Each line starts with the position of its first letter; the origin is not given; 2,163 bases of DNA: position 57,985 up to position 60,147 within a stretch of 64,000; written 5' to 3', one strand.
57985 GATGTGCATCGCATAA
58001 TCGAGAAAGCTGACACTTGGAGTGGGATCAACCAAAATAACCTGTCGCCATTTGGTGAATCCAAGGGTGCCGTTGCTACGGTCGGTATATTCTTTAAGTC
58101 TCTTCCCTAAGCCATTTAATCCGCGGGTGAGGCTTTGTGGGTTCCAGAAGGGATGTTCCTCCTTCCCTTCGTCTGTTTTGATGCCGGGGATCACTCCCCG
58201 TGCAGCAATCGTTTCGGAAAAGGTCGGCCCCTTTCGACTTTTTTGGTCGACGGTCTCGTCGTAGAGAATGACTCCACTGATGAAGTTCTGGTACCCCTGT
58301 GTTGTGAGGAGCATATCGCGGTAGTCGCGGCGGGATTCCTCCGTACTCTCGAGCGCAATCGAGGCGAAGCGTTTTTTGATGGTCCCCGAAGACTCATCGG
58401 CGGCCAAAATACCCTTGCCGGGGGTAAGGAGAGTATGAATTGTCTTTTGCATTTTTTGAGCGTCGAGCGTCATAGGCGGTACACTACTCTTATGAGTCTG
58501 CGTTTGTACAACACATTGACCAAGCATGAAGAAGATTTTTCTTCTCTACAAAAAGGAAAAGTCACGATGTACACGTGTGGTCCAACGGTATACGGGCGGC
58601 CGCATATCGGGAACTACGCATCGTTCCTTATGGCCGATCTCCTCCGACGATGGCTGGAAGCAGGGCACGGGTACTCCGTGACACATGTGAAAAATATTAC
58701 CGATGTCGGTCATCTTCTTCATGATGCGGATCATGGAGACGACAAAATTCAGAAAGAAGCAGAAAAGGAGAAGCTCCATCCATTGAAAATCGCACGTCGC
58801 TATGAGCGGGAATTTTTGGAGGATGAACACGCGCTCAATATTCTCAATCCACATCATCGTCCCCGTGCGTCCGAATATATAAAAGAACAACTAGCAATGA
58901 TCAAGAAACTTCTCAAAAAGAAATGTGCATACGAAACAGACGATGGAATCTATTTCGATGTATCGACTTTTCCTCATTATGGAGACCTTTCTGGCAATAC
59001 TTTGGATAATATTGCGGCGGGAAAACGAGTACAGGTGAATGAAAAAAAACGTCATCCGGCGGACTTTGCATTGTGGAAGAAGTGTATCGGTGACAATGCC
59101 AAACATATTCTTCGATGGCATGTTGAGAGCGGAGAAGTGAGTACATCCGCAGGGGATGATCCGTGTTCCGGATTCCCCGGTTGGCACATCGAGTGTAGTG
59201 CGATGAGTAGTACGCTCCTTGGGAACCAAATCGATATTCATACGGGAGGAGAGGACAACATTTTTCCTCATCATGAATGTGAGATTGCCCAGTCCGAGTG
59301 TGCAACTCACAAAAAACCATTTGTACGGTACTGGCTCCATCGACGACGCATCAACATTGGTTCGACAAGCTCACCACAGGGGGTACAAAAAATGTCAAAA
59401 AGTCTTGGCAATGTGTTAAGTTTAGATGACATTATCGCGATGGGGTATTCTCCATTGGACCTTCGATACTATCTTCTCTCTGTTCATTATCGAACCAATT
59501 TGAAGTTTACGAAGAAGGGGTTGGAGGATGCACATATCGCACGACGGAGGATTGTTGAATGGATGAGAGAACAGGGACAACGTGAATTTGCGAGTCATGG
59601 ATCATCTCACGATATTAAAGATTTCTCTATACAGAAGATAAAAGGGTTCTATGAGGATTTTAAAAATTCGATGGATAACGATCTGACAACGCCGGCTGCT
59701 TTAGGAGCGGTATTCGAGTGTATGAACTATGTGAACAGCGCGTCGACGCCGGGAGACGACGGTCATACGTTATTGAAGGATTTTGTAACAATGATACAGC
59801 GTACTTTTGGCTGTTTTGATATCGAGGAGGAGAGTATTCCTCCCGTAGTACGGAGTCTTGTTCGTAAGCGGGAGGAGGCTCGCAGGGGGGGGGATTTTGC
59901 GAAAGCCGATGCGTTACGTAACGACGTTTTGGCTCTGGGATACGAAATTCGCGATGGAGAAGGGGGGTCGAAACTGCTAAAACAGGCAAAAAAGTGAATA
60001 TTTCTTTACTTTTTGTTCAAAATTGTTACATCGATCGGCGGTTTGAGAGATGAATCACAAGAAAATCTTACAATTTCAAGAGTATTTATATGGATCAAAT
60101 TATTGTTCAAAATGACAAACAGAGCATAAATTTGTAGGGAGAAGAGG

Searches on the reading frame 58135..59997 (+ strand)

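Call 106: search_protein_families(library=pfam, proteins=[window:58135-59997:+], max_evalue=0.00001)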
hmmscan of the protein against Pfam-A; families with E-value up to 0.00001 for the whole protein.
window:58135-59997:+ (620 aa): 4 families
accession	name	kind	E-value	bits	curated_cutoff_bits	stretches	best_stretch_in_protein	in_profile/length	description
PF01406.26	tRNA-synt_1e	-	1.5e-90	304.1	27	1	135-466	2-299/301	tRNA synthetases class I (C) catalytic domain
PF09334.17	tRNA-synt_1g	-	2.4e-09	36.9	20.1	0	152-280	10-128/391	tRNA synthetases class I (M)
PF23493.1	CysS_C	-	1.9e-06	28.3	23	1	568-610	4-46/51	Cysteinyl-tRNA ligase anticodon binding domain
PF01921.24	tRNA-synt_1f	-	5.7e-06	25.9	27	0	416-465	279-327/360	tRNA synthetases class I (K)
